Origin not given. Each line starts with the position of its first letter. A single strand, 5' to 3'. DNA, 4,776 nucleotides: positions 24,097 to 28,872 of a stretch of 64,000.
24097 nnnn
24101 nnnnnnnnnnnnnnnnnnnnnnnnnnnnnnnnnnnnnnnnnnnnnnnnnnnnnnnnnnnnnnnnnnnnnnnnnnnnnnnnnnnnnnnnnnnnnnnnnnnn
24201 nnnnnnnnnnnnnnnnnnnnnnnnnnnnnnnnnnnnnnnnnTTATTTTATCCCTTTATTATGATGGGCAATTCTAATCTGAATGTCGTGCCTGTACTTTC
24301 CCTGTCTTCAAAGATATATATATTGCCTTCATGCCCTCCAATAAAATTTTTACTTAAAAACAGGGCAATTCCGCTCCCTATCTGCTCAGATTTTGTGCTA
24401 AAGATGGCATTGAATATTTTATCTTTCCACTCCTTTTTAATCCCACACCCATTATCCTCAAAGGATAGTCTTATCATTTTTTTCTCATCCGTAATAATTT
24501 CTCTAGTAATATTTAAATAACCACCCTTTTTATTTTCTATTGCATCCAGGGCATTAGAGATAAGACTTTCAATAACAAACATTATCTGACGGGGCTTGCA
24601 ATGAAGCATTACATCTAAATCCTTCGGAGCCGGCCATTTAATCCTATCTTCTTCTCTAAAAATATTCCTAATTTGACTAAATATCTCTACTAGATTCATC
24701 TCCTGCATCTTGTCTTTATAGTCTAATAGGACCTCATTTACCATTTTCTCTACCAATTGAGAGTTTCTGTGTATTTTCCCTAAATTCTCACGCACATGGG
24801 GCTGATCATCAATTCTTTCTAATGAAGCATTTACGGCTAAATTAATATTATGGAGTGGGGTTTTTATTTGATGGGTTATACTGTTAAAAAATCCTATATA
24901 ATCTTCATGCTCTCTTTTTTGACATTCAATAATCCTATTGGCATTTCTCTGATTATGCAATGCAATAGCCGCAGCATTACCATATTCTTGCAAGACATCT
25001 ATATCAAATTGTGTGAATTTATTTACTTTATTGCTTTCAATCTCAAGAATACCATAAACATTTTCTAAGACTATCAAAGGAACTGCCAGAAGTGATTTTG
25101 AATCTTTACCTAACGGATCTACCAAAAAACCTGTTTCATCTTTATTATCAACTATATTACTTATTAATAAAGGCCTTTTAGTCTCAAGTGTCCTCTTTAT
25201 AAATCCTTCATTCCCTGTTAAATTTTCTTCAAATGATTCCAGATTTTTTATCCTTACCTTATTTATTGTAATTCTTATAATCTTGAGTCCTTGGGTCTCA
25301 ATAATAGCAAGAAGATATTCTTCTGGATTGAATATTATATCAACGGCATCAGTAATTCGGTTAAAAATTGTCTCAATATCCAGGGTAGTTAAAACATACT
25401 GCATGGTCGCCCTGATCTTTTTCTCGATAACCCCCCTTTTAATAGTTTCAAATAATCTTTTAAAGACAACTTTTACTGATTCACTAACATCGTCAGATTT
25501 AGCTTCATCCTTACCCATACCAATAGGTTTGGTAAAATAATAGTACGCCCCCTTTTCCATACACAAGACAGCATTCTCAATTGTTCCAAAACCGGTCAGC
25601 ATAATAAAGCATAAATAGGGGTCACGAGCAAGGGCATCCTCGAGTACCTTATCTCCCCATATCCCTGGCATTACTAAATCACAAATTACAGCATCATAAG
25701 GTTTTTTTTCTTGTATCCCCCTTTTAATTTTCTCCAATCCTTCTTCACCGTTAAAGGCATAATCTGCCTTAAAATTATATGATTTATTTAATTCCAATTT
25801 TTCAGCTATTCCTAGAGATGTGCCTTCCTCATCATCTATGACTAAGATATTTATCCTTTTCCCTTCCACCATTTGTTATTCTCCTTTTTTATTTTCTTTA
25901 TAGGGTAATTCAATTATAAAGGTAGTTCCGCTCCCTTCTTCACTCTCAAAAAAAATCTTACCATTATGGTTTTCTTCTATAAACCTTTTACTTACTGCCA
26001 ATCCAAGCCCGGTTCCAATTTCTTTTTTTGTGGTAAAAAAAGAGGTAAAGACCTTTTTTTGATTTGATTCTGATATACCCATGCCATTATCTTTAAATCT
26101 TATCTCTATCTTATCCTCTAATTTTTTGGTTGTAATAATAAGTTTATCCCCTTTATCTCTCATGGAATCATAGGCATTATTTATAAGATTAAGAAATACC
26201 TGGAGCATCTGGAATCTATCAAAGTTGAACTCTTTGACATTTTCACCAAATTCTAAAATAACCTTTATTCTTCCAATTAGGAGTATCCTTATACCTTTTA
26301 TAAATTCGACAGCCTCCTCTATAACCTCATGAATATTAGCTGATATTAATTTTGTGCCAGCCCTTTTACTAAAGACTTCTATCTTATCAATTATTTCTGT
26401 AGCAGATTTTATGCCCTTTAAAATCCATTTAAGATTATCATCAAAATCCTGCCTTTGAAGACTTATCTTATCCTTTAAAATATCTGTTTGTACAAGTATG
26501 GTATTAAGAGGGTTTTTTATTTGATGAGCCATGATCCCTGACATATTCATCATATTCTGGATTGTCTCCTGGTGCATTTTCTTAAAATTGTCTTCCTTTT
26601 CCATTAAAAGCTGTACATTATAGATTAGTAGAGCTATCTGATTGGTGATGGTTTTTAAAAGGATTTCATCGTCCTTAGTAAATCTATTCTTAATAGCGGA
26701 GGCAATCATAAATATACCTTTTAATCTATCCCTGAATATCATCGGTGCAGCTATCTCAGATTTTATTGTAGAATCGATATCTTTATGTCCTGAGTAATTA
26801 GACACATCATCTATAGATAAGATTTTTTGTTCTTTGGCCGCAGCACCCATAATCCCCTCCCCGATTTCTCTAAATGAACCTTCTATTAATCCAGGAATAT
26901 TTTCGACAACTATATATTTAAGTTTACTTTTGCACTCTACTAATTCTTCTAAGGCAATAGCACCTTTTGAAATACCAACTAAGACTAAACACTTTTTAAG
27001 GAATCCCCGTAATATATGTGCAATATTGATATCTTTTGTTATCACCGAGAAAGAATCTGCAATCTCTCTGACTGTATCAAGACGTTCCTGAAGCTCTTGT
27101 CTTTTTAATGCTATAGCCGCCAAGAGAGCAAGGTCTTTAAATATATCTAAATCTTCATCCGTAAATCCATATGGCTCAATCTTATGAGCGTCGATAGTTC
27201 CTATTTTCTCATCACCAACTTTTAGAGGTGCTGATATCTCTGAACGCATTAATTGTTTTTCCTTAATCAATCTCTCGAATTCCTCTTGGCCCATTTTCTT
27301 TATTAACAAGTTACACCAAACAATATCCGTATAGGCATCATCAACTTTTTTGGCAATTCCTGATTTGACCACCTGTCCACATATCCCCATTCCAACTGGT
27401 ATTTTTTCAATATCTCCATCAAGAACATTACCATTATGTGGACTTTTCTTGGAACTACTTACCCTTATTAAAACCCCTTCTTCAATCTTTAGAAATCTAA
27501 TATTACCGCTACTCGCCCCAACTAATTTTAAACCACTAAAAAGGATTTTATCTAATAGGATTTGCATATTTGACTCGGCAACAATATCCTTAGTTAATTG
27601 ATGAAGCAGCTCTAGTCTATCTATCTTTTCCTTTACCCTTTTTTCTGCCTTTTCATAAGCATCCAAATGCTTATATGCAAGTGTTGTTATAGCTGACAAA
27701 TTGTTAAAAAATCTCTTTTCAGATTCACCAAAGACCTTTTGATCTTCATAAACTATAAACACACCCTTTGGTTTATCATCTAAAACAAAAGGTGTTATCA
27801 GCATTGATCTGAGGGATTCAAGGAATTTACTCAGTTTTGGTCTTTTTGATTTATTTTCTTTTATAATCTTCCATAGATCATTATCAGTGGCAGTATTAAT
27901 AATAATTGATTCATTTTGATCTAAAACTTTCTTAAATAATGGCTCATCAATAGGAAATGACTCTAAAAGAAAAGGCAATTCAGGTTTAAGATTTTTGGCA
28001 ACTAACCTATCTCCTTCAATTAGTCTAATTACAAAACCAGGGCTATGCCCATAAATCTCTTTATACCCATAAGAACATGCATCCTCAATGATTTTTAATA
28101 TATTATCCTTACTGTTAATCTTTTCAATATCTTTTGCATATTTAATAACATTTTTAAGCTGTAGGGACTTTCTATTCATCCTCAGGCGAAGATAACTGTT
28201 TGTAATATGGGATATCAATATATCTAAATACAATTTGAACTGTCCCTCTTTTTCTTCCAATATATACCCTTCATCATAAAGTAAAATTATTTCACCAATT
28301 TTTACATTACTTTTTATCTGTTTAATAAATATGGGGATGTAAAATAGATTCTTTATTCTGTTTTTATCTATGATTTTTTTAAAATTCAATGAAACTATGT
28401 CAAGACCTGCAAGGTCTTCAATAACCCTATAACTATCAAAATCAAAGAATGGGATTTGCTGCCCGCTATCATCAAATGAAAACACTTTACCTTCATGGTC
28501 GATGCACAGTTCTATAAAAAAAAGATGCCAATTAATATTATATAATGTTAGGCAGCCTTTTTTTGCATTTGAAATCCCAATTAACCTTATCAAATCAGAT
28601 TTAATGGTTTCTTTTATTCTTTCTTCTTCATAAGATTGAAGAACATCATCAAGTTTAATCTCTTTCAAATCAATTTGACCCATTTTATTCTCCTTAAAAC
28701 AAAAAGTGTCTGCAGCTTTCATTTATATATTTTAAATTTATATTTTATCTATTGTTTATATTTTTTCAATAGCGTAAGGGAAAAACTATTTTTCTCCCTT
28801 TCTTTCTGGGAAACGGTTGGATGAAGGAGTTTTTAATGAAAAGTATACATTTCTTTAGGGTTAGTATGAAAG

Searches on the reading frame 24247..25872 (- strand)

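Call 88: search_protein_families(library=pfam, proteins=[window:24247-25872:-], max_evalue=0.00001)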
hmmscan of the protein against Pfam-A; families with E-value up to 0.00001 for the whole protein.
window:24247-25872:- (541 aa): 5 families
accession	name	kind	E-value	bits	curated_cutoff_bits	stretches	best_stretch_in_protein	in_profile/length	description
PF00072.30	Response_reg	-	2.9e-15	56.8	30.2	1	9-119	1-103/111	Response regulator receiver domain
PF02518.31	HATPase_c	-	6.8e-15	55.9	26.4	1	427-537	3-109/111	Histidine kinase-, DNA gyrase B-, and HSP90-like ATPase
PF13185.12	GAF_2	-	7.9e-11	42.8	28.6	1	165-306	3-136/136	GAF domain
PF01590.32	GAF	-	1.6e-09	38.9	22.4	1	165-305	1-133/133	GAF domain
PF00512.31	HisKA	-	3.7e-08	33.8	26.9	1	328-383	5-59/66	His Kinase A (phospho-acceptor) domain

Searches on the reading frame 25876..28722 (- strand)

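Call 88: search_protein_families(library=pfam, proteins=[window:25876-28722:-], max_evalue=0.00001)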
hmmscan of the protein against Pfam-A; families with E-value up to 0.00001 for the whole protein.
window:25876-28722:- (948 aa): 5 families
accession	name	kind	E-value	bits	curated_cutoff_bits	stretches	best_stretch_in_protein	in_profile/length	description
PF13185.12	GAF_2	-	3.1e-26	92.6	28.6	2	616-700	47-135/136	GAF domain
PF02518.31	HATPase_c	-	3e-23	82.8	26.4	1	837-942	4-110/111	Histidine kinase-, DNA gyrase B-, and HSP90-like ATPase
PF01590.32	GAF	-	5.9e-20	72.6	22.4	2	427-539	35-133/133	GAF domain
PF13492.12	GAF_3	-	2.9e-14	54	27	0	496-541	84-129/129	GAF domain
PF00512.31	HisKA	-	2.1e-08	34.5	26.9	1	727-787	5-63/66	His Kinase A (phospho-acceptor) domain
